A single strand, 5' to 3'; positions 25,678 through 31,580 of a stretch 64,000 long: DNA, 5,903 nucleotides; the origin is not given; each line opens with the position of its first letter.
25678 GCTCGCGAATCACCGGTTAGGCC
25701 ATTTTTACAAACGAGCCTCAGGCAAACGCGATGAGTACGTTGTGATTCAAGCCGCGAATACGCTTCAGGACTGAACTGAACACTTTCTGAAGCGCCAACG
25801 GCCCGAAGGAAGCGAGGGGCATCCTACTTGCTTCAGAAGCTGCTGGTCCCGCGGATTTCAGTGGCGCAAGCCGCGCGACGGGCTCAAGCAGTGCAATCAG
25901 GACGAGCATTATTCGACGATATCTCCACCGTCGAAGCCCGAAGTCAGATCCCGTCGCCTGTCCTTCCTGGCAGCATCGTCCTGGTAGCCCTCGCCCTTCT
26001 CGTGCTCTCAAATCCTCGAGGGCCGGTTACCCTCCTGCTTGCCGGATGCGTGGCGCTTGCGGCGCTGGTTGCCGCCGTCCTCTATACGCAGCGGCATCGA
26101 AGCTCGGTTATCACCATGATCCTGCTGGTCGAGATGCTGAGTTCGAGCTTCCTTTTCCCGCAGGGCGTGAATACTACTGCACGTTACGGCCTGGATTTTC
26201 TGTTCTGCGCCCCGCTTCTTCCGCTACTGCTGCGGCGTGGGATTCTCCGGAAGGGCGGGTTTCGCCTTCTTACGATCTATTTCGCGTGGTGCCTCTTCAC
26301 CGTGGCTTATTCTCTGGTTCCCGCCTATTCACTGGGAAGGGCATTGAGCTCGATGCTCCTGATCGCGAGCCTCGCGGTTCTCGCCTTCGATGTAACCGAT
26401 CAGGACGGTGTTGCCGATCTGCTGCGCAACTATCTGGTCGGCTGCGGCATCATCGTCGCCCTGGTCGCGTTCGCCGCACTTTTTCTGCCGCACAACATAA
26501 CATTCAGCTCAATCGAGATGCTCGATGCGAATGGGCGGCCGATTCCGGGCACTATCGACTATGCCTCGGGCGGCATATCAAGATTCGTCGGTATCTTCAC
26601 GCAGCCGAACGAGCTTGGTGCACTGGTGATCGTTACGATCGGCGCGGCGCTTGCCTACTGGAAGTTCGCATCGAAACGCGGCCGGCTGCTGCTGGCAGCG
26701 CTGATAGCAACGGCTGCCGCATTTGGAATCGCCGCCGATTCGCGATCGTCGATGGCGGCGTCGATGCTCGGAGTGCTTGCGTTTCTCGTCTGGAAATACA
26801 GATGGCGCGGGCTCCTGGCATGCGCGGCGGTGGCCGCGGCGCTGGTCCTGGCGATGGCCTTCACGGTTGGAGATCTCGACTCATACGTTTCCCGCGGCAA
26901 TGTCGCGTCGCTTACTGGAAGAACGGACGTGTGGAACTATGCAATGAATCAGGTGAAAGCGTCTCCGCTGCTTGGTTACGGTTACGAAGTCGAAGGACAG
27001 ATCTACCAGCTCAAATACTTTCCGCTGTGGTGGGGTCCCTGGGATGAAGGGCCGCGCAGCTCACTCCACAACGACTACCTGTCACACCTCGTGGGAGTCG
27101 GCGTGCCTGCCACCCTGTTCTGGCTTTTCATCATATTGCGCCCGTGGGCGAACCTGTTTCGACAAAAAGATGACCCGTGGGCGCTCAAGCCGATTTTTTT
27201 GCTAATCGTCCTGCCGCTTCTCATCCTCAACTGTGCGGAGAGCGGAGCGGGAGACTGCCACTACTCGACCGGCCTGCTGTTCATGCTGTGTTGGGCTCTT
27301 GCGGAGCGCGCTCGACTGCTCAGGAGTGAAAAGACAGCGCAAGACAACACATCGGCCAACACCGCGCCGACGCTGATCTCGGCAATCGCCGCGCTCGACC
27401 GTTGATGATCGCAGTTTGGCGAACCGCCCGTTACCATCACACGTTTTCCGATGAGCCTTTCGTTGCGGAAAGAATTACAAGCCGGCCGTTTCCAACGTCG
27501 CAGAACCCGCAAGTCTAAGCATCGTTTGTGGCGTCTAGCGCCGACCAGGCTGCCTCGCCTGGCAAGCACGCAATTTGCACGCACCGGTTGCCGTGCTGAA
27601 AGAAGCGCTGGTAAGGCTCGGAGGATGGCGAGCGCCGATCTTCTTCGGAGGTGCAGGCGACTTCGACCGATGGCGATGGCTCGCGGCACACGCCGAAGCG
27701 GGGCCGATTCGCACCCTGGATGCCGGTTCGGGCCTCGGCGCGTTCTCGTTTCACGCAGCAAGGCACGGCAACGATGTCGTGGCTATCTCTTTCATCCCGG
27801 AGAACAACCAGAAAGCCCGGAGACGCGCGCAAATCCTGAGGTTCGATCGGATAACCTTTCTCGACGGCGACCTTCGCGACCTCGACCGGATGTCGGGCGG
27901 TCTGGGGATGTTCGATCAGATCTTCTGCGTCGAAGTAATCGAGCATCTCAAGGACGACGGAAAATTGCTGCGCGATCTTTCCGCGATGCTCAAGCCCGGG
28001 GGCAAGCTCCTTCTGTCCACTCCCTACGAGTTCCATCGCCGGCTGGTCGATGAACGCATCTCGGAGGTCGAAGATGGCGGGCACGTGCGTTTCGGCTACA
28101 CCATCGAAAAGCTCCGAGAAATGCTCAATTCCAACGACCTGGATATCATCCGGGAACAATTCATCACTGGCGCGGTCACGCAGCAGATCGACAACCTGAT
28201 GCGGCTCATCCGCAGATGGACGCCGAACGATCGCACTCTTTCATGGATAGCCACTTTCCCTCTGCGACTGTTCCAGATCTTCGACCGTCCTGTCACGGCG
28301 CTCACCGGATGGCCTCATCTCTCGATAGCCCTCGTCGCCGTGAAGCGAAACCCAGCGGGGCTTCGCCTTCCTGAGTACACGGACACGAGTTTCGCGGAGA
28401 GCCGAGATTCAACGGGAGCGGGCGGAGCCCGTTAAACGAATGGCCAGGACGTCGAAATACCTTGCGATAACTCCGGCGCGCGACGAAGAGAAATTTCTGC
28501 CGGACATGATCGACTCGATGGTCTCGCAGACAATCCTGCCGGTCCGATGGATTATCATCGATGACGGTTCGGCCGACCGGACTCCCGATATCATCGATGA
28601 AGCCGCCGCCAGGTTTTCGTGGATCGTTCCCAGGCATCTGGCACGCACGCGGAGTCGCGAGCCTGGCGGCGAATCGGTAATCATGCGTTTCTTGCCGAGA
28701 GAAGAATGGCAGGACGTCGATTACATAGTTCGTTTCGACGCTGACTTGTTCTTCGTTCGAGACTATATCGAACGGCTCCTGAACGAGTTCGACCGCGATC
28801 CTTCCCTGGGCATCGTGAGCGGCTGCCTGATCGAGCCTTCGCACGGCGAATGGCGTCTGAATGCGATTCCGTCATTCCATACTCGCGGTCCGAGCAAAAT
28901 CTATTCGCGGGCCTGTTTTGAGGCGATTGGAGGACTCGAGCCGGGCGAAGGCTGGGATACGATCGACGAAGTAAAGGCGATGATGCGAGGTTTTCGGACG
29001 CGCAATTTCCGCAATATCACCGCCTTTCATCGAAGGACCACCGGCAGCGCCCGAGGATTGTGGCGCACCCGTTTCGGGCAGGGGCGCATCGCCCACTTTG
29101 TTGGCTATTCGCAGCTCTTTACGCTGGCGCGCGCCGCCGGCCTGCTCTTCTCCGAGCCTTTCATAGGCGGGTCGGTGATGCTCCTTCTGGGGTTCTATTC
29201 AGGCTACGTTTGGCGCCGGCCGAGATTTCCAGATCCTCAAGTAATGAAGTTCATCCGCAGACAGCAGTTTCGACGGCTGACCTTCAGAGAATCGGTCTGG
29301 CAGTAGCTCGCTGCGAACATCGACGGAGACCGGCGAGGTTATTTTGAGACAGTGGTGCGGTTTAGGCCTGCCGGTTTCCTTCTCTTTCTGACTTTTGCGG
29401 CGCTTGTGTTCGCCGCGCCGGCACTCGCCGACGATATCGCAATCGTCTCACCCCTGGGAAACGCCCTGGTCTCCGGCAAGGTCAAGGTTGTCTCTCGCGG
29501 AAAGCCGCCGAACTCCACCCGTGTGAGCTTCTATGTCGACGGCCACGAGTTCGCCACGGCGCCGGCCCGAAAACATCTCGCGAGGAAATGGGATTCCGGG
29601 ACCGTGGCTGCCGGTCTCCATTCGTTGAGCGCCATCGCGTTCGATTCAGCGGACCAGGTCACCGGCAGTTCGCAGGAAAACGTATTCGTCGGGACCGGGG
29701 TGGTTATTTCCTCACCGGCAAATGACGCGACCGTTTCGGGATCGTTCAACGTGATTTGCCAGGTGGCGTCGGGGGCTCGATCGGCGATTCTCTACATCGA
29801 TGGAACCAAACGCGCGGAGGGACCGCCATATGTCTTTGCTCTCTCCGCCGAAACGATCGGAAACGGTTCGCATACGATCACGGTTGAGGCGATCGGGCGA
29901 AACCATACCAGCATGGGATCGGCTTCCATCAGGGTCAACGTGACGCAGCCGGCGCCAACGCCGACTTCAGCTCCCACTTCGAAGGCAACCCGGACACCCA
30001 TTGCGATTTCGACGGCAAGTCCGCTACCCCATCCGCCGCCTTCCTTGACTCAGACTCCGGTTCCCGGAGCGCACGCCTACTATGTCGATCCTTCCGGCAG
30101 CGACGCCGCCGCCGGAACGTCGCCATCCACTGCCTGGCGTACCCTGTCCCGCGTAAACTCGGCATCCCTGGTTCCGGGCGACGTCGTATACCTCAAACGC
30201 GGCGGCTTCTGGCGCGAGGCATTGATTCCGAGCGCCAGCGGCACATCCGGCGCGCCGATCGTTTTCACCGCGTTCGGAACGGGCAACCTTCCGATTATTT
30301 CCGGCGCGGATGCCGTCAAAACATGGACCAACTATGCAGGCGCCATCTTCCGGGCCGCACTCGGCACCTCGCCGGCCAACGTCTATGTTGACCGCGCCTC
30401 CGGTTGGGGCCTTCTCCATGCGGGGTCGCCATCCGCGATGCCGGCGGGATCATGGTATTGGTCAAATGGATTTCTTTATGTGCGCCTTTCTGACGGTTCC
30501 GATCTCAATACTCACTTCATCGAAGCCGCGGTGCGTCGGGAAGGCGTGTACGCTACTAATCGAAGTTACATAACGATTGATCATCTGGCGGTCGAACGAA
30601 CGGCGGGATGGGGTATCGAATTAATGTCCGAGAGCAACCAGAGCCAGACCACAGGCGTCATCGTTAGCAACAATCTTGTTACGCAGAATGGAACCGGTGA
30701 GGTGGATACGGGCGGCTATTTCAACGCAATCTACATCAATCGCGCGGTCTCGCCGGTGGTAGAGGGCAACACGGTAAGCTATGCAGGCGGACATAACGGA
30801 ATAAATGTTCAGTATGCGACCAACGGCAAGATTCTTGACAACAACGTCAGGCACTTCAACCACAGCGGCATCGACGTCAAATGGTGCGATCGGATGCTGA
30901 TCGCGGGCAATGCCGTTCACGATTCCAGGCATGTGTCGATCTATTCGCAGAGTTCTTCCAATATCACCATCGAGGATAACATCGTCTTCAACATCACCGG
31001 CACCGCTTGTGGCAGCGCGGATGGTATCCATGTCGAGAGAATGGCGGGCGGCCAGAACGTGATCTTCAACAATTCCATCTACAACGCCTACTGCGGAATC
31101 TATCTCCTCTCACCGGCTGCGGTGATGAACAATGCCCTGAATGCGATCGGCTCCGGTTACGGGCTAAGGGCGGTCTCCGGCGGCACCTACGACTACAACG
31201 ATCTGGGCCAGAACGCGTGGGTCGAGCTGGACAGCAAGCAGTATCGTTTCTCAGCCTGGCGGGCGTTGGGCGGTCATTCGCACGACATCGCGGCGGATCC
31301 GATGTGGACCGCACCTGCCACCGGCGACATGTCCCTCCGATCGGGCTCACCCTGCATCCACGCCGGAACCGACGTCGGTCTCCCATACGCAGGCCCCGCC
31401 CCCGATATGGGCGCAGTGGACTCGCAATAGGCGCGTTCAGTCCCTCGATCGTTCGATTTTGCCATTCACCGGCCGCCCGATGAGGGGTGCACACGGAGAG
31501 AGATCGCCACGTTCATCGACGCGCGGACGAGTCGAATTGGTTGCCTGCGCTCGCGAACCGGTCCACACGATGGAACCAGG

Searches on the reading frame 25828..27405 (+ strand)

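Call 73: search_protein_families(library=pfam, proteins=[window:25828-27405:+], max_evalue=0.00001)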
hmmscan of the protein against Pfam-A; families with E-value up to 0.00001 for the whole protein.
window:25828-27405:+ (525 aa): 1 family
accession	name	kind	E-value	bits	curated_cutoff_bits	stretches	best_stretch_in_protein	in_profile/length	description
PF04932.20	Wzy_C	-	7.3e-20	71.7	31.7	1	292-433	2-149/149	O-Antigen ligase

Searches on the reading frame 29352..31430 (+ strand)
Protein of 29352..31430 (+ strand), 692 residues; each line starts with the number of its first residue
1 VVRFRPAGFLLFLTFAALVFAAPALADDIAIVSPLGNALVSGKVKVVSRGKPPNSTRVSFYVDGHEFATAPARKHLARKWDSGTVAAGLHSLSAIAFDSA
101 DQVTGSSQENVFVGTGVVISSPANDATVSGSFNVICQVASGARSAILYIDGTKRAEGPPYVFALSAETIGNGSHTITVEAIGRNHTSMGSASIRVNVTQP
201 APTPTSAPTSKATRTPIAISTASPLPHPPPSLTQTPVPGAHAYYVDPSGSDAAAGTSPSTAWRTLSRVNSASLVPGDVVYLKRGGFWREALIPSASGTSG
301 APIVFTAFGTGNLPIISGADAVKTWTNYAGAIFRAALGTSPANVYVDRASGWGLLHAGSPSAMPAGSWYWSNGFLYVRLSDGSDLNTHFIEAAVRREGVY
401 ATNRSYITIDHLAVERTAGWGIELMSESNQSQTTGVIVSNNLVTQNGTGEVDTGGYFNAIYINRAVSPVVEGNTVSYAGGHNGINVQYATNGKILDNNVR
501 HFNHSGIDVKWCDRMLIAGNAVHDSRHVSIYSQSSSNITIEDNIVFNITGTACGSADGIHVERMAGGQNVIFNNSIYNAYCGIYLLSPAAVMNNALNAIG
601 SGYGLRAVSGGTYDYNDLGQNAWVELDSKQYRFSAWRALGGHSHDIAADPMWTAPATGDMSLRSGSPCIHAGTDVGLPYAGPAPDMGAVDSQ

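Call 73: search_protein_families(library=pfam, proteins=[window:29352-31430:+], max_evalue=0.00001)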
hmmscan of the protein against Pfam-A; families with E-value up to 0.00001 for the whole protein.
window:29352-31430:+ (692 aa): 3 families
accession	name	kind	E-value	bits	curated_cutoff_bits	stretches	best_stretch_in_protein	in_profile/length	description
PF13229.12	Beta_helix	-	2.7e-16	60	25.9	1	458-590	24-149/158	Right handed beta helix region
PF05048.19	NosD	-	2.7e-10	40.5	23.6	1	434-596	17-169/212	Periplasmic copper-binding protein (NosD)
PF17957.7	Big_7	-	1.3e-09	39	24.1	0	117-178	3-70/70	Bacterial Ig domain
